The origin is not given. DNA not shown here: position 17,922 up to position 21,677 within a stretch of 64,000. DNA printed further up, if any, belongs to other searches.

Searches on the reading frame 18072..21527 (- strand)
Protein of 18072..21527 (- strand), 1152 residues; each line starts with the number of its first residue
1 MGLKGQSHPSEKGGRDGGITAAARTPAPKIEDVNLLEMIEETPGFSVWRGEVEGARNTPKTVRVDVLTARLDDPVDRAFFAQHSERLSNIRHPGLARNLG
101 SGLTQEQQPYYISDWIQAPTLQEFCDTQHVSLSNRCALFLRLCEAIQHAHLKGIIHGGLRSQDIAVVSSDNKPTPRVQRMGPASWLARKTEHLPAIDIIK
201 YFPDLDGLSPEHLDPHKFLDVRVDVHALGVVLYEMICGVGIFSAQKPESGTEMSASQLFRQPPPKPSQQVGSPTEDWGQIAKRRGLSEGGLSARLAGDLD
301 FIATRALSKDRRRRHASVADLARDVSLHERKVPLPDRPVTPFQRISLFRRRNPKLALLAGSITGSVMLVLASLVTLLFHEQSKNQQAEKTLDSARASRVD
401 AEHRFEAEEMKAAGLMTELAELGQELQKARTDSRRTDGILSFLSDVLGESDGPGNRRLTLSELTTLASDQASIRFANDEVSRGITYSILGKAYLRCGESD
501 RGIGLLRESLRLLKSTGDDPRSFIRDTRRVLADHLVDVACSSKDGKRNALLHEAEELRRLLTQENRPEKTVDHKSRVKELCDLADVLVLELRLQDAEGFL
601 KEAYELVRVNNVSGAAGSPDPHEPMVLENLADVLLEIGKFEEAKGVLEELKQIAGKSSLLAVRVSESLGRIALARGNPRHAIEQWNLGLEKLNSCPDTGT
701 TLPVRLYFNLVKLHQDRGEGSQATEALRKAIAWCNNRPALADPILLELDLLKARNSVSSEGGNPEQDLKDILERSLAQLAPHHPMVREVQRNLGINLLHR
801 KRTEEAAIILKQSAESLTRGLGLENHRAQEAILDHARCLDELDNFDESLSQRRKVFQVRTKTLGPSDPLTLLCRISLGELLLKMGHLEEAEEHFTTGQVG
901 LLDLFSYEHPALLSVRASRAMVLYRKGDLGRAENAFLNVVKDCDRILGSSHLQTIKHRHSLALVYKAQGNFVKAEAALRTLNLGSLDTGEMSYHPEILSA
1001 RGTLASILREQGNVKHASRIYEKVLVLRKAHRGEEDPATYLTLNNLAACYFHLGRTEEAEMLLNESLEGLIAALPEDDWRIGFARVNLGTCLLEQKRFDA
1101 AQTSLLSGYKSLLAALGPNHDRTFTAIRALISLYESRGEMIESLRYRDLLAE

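Call 46: search_protein_families(library=pfam, proteins=[window:18072-21527:-], max_evalue=0.00001)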
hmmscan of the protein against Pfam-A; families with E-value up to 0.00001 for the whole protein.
window:18072-21527:- (1152 aa): 18 families
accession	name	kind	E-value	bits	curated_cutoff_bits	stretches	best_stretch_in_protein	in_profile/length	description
PF13424.12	TPR_12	-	4.8e-49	164.9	30.1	3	997-1069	2-74/77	Tetratricopeptide repeat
PF13374.12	TPR_10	-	5.5e-26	90.2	27.5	0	998-1037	2-41/42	Tetratricopeptide repeat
PF07719.23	TPR_2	-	2.5e-21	74.4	27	0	1042-1067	3-28/34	Tetratricopeptide repeat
PF17874.7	TPR_MalT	-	1e-17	64.9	45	1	916-1068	4-150/336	MalT-like TPR region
PF07721.20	TPR_4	-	5.1e-17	61.1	27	0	957-979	3-25/26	Tetratricopeptide repeat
PF00515.34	TPR_1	-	6e-17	61.1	27.8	0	1042-1068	3-29/34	Tetratricopeptide repeat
PF13181.12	TPR_8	-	2.4e-14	52.6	25.7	0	1043-1068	4-29/34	Tetratricopeptide repeat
PF14559.12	TPR_19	-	8.9e-14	52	25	0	1009-1065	2-50/68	Tetratricopeptide repeat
PF13431.12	TPR_17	-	1.2e-10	41.2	24.4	0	1036-1060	9-33/34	Tetratricopeptide repeat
PF13428.12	TPR_14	-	1.6e-10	41.1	23.5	0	628-657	5-34/44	Tetratricopeptide repeat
PF13176.12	TPR_7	-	1.1e-09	38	27.9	0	1004-1029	5-30/36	Tetratricopeptide repeat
PF00069.31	Pkinase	-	1.7e-09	37.9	31.7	1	85-258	50-213/263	Protein kinase domain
PF07714.23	PK_Tyr_Ser-Thr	-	1.1e-08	35.2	23.1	1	46-238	14-201/258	Protein tyrosine and serine/threonine kinase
PF13432.12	TPR_16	-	1.4e-08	35.5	32.7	0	1004-1066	3-57/65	Tetratricopeptide repeat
PF13174.12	TPR_6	-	1.7e-07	31.8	26.3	0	629-652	5-28/33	Tetratricopeptide repeat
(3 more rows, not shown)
